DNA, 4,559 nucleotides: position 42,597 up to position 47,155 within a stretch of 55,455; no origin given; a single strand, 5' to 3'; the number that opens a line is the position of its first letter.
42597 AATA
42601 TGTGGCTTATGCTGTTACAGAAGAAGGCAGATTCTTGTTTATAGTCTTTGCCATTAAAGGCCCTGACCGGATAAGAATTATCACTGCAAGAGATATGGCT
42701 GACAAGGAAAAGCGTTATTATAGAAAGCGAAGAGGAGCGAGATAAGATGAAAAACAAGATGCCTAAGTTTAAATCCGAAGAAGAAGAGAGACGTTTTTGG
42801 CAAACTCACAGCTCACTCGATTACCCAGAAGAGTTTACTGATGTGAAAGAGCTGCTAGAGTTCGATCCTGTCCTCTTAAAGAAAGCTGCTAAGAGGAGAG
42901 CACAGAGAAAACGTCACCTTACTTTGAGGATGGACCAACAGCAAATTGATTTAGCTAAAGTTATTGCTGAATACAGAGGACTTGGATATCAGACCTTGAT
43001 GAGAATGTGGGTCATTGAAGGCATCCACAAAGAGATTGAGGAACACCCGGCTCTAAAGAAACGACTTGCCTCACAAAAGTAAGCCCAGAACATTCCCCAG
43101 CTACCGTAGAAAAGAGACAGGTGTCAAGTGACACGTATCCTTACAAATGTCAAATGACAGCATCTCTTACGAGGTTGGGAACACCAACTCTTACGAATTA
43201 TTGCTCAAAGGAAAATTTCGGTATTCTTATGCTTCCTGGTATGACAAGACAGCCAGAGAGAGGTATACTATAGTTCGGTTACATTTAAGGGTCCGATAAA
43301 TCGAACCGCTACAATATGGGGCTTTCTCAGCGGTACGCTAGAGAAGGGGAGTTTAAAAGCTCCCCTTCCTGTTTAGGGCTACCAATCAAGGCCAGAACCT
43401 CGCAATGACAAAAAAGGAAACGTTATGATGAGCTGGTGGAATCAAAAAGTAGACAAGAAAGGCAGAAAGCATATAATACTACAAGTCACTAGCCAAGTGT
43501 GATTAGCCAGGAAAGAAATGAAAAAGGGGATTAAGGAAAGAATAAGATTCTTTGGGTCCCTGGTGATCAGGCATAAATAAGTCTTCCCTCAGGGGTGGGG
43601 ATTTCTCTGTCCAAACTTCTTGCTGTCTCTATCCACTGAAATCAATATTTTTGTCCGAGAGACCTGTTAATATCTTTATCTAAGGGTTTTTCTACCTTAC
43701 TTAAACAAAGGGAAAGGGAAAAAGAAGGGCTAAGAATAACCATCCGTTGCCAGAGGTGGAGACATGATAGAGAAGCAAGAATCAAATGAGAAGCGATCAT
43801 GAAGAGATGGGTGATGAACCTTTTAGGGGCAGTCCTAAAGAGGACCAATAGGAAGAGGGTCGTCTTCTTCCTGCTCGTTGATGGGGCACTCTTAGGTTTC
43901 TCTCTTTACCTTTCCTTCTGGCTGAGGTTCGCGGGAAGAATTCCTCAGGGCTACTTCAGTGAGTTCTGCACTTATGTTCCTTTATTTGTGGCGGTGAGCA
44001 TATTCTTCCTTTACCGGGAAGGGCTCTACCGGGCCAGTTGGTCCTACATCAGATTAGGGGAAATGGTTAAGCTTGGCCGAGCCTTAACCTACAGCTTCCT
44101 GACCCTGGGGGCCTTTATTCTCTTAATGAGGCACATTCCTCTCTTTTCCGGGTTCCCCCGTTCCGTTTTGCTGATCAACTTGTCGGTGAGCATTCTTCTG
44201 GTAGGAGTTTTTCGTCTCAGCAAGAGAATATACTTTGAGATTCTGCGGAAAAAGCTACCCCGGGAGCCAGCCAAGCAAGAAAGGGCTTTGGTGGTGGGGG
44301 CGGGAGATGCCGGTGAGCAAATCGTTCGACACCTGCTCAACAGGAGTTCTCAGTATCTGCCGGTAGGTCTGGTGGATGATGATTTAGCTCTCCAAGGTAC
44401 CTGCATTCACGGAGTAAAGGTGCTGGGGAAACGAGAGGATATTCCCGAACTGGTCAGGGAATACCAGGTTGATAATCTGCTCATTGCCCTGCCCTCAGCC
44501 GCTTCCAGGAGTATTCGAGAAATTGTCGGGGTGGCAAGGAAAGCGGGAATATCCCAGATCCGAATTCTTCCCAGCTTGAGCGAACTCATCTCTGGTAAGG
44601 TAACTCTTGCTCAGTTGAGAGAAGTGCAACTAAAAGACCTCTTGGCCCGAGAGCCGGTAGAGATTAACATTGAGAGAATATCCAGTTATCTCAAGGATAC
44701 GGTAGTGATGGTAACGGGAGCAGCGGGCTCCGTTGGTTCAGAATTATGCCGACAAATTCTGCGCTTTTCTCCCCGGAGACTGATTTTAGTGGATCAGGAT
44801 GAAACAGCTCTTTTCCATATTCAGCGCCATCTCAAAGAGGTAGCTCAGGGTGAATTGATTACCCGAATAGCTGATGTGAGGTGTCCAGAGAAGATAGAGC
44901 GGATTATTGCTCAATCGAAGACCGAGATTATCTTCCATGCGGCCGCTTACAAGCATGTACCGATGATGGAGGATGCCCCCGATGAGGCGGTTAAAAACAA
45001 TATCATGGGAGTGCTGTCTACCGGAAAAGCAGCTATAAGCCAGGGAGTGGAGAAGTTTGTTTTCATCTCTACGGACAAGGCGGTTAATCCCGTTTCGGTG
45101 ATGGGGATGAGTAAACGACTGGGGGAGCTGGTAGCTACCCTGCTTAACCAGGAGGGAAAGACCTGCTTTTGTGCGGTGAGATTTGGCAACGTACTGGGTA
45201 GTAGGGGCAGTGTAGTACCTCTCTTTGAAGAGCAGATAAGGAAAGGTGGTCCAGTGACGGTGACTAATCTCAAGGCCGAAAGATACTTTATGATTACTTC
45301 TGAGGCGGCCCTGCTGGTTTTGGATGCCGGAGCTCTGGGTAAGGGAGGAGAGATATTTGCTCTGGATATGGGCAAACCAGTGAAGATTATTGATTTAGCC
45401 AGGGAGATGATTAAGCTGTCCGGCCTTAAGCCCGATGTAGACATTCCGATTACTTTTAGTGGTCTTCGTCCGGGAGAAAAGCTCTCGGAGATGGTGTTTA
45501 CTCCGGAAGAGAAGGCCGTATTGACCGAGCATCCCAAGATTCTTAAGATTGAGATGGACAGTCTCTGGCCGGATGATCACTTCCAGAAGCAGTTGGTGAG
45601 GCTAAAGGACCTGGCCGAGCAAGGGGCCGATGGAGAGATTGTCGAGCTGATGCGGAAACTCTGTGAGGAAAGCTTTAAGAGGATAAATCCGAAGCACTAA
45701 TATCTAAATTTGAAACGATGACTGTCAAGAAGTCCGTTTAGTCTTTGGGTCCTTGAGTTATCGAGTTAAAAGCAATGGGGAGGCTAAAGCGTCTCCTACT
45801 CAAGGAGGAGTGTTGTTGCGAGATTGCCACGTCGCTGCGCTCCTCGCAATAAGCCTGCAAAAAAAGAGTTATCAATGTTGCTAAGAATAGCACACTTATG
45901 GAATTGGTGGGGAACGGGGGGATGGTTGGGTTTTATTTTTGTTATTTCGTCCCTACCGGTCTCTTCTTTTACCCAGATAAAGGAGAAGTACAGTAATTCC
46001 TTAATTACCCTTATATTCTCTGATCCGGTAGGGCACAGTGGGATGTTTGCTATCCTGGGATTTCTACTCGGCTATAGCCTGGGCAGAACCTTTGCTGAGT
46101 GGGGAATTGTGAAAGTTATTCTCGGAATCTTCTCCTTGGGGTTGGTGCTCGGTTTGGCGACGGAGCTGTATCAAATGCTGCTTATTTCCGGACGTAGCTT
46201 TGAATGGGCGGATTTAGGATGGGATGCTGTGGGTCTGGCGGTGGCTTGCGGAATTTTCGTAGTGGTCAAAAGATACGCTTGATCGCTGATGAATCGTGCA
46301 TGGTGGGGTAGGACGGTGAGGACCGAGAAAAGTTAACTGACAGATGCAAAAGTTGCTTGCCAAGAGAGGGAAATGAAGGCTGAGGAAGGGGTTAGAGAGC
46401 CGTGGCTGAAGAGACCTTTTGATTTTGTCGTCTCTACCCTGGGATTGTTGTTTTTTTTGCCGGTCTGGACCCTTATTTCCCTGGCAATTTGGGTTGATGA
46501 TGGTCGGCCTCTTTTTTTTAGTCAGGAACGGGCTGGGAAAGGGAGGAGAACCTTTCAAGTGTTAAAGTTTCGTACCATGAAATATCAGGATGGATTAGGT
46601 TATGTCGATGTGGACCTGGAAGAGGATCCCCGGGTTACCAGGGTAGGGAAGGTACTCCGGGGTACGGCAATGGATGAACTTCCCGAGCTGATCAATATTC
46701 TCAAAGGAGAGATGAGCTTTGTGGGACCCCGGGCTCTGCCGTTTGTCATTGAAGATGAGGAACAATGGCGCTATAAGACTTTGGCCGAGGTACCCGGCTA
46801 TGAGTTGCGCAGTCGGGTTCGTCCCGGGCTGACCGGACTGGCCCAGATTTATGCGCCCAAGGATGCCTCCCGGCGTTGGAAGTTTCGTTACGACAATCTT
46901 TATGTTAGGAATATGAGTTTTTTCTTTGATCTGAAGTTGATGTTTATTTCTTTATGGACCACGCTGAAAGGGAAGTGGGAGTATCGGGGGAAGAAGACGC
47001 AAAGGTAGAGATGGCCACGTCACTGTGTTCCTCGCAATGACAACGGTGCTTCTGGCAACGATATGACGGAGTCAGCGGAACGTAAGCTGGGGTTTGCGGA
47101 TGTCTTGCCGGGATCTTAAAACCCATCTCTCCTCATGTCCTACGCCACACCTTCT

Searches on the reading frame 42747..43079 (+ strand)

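Call 10: search_protein_families(library=pfam, proteins=[window:42747-43079:+], max_evalue=0.01)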
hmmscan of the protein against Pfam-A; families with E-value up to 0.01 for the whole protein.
window:42747-43079:+ (111 aa): 1 family
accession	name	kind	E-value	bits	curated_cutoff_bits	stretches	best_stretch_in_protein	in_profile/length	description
PF12441.14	CopG_antitoxin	-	1e-10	42.7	28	1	4-89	2-76/79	CopG antitoxin of type II toxin-antitoxin system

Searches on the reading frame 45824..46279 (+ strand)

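Call 9: search_protein_families(library=pfam, proteins=[window:45824-46279:+], max_evalue=0.01)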
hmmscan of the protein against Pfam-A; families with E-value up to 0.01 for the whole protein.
window:45824-46279:+ (152 aa): 1 family
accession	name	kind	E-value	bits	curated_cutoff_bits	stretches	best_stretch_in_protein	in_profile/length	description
PF04892.17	VanZ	-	3.4e-08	34.6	30.1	1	41-148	15-125/126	VanZ like family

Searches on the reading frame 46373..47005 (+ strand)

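Call 9: search_protein_families(library=pfam, proteins=[window:46373-47005:+], max_evalue=0.01)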
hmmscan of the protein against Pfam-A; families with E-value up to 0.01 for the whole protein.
window:46373-47005:+ (211 aa): 1 family
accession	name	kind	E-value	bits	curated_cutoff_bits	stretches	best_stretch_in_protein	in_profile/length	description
PF02397.22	Bac_transf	-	8.3e-55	185.5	27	1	13-198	1-178/179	Bacterial sugar transferase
